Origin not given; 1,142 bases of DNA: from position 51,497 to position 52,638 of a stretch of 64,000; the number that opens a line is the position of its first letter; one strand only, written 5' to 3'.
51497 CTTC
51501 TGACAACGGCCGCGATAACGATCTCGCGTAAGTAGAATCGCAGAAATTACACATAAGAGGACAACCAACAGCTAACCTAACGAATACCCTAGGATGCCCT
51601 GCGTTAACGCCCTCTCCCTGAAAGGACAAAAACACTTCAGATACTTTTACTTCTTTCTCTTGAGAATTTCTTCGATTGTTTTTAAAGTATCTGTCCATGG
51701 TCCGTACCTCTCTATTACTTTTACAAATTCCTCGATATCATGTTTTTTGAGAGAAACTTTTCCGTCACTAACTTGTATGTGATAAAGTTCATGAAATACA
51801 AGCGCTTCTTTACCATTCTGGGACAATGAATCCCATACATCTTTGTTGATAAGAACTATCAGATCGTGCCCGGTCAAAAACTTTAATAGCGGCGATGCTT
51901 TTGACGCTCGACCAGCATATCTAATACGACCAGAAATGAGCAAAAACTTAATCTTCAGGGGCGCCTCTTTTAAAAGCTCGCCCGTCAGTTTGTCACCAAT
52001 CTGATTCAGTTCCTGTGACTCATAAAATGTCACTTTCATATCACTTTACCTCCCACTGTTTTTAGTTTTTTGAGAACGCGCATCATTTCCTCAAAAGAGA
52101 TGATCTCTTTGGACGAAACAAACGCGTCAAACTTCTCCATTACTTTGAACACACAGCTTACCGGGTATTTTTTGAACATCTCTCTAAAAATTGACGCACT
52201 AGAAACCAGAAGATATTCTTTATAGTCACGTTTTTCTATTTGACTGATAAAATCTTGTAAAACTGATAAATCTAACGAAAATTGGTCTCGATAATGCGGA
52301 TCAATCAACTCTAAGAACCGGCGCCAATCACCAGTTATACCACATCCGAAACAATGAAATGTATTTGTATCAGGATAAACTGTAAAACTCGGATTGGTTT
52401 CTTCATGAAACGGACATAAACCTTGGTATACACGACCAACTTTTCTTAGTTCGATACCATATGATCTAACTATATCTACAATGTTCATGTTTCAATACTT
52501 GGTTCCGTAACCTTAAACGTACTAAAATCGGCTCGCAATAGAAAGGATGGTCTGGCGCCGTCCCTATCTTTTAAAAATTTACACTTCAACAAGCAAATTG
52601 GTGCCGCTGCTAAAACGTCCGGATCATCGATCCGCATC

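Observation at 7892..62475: Genome-wide family of about 14 miniature IS200/IS605 (tnpB-derived) elements at gene junctions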

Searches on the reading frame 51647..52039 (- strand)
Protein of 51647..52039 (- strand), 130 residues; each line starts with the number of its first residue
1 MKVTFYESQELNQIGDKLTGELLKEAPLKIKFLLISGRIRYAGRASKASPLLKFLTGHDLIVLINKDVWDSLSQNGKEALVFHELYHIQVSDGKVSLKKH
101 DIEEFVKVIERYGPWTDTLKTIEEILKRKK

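Call 52: search_protein_families(library=pfam, proteins=[window:51647-52039:-], max_evalue=0.01)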
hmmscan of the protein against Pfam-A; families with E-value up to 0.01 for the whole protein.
window:51647-52039:- (130 aa): 1 family
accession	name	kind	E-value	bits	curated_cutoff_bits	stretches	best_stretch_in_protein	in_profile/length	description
PF18894.6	PhageMetallopep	-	3.8e-24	85.7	23.7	1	5-121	3-132/134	Putative phage metallopeptidase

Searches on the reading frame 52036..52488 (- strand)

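Call 52: search_protein_families(library=pfam, proteins=[window:52036-52488:-], max_evalue=0.01)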
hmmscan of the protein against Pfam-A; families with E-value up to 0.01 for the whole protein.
window:52036-52488:- (150 aa): 1 family
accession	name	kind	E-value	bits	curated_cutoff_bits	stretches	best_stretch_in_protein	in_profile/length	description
PF01807.25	Zn_ribbon_DnaG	-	2e-22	79.2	24.9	1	2-63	14-74/98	CHC2 zinc finger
